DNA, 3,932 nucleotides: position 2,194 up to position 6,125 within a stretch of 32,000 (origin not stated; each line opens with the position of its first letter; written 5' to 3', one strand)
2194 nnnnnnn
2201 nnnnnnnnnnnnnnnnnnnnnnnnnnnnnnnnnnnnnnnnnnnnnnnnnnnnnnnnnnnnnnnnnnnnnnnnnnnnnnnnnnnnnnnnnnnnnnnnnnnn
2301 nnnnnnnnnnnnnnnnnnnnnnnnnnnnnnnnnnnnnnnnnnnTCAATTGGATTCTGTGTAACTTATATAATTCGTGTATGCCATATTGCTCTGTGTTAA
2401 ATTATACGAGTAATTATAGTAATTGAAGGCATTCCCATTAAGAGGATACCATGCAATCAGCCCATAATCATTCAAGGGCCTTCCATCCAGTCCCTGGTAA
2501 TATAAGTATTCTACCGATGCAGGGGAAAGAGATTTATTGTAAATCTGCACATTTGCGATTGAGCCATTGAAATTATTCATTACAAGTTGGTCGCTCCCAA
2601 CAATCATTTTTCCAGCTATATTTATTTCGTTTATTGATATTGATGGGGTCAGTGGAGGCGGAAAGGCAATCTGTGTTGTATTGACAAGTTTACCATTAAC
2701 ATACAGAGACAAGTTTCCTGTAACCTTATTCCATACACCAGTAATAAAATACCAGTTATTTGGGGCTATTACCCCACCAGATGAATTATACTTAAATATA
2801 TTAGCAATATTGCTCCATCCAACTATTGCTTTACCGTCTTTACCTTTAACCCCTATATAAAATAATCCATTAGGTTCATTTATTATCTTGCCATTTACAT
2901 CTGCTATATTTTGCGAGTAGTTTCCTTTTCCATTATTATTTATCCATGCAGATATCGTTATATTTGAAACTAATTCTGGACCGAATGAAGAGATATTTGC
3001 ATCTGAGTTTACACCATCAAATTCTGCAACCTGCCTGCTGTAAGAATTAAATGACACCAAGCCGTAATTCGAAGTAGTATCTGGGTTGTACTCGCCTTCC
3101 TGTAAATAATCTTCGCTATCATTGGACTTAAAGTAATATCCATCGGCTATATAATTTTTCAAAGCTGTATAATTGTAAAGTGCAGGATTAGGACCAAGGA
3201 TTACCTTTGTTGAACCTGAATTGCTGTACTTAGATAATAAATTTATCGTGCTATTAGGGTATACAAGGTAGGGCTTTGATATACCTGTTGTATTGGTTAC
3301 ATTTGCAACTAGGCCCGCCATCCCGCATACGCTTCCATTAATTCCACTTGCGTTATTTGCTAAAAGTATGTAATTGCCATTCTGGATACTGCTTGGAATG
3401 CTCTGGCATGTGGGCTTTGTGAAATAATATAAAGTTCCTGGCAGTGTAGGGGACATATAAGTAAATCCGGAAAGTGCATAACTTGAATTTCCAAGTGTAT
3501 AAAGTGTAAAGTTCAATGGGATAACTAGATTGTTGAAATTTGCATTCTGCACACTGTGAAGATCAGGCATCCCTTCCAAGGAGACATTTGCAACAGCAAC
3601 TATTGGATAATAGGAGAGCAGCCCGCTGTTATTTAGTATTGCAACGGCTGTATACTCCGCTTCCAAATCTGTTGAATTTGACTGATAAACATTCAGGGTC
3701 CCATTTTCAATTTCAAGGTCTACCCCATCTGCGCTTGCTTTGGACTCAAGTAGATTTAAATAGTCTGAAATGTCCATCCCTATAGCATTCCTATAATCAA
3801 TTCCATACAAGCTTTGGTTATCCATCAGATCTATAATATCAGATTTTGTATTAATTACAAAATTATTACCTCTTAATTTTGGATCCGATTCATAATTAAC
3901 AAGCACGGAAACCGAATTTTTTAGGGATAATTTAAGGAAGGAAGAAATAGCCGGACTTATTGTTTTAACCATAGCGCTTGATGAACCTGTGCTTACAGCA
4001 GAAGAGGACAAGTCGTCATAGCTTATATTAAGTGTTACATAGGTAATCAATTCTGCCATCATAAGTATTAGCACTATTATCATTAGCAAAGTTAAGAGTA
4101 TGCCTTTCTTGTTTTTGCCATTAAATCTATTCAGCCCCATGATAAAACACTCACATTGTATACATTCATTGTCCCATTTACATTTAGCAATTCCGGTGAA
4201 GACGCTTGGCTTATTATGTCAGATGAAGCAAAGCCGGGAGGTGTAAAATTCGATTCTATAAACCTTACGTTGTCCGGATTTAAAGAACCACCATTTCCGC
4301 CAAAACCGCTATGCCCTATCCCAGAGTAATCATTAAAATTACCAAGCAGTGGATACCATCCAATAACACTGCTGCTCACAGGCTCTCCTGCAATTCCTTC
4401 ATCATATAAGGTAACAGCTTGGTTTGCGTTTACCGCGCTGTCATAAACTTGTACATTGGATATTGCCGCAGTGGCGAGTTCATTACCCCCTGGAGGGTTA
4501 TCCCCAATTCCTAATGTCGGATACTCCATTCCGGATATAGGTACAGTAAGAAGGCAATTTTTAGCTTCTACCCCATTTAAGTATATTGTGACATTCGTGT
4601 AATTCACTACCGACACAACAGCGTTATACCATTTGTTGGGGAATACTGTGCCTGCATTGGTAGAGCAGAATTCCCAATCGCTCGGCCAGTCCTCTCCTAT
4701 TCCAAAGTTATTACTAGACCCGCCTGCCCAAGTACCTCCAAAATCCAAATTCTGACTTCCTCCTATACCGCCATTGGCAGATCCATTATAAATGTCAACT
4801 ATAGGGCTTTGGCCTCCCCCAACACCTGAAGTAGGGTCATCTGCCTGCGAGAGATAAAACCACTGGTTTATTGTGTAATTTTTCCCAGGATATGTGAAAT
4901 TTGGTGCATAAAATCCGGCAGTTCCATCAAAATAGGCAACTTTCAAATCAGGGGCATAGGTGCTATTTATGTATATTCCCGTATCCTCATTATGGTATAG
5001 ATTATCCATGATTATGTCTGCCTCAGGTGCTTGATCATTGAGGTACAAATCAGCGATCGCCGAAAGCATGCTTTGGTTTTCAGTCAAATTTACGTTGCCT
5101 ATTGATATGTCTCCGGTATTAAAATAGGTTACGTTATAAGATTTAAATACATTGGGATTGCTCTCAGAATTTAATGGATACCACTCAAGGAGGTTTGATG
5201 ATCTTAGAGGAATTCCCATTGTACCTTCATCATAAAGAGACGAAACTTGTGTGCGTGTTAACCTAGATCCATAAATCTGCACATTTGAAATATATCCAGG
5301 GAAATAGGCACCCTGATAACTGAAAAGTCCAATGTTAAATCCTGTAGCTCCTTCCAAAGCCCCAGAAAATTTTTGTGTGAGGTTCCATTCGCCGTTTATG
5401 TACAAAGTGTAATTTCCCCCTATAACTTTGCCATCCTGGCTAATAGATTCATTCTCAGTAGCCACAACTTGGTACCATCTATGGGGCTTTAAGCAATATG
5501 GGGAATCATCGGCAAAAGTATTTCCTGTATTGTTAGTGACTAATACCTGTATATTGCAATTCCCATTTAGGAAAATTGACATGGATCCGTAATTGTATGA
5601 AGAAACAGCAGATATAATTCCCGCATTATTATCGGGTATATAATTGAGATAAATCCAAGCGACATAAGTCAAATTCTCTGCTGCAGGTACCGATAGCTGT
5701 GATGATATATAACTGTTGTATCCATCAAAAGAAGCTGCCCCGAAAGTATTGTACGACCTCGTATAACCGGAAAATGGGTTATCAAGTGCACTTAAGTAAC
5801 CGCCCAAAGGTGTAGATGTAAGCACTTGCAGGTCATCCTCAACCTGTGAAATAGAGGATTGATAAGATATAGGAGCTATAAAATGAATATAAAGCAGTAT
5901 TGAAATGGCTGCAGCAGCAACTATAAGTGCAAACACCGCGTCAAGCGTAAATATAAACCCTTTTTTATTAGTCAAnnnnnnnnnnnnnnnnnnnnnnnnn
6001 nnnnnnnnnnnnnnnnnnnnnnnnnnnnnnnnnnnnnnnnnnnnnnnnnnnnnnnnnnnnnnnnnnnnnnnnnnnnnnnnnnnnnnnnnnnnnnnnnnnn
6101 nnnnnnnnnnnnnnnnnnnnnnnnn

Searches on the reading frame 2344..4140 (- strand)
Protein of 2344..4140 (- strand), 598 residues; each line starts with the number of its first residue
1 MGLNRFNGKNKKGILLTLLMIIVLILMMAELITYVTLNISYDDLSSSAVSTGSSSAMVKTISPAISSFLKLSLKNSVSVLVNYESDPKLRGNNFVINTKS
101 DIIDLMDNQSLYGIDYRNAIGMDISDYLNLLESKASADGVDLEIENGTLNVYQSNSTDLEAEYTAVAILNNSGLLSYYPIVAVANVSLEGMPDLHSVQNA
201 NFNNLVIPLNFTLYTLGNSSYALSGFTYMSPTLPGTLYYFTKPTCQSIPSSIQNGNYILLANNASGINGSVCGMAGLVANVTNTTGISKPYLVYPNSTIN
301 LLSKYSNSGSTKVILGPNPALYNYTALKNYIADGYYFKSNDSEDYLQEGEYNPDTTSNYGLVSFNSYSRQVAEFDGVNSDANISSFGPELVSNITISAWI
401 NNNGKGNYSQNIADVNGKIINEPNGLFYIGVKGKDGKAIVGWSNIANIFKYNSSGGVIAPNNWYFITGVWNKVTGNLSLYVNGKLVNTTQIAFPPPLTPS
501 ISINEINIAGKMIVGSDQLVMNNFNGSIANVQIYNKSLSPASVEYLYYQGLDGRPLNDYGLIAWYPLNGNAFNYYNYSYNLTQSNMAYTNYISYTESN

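Call 76: search_protein_families(library=pfam, proteins=[window:2344-4140:-], max_evalue=0.0001)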
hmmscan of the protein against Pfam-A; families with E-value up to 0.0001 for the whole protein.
window:2344-4140:- (598 aa): 1 family
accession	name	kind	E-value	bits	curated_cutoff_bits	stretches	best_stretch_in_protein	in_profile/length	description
PF13385.13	Laminin_G_3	-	7.9e-18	65.5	27.6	1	391-543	16-150/151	Concanavalin A-like lectin/glucanases superfamily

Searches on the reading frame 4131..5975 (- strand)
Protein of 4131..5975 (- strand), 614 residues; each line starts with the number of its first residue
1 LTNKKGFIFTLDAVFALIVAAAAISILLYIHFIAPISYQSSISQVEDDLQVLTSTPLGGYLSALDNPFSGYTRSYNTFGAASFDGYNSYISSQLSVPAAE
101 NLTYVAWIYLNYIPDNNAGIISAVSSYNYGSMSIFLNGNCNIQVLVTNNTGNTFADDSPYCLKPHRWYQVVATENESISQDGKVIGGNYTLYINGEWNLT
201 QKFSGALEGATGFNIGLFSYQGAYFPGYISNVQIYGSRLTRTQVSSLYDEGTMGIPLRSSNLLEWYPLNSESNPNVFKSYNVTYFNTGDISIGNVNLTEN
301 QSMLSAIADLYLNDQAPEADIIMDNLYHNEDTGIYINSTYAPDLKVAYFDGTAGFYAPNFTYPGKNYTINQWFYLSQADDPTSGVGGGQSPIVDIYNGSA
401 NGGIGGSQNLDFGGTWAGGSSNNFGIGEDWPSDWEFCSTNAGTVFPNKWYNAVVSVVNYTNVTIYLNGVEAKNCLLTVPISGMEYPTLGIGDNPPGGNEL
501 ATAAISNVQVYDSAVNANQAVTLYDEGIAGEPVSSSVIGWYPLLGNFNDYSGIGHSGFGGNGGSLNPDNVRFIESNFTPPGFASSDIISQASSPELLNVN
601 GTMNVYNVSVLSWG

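Call 76: search_protein_families(library=pfam, proteins=[window:4131-5975:-], max_evalue=0.0001)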
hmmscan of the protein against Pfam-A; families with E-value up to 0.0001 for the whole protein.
window:4131-5975:- (614 aa): 1 family
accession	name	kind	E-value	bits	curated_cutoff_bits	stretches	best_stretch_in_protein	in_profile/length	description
PF13385.13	Laminin_G_3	-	3.2e-25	89.5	27.6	2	85-245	2-151/151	Concanavalin A-like lectin/glucanases superfamily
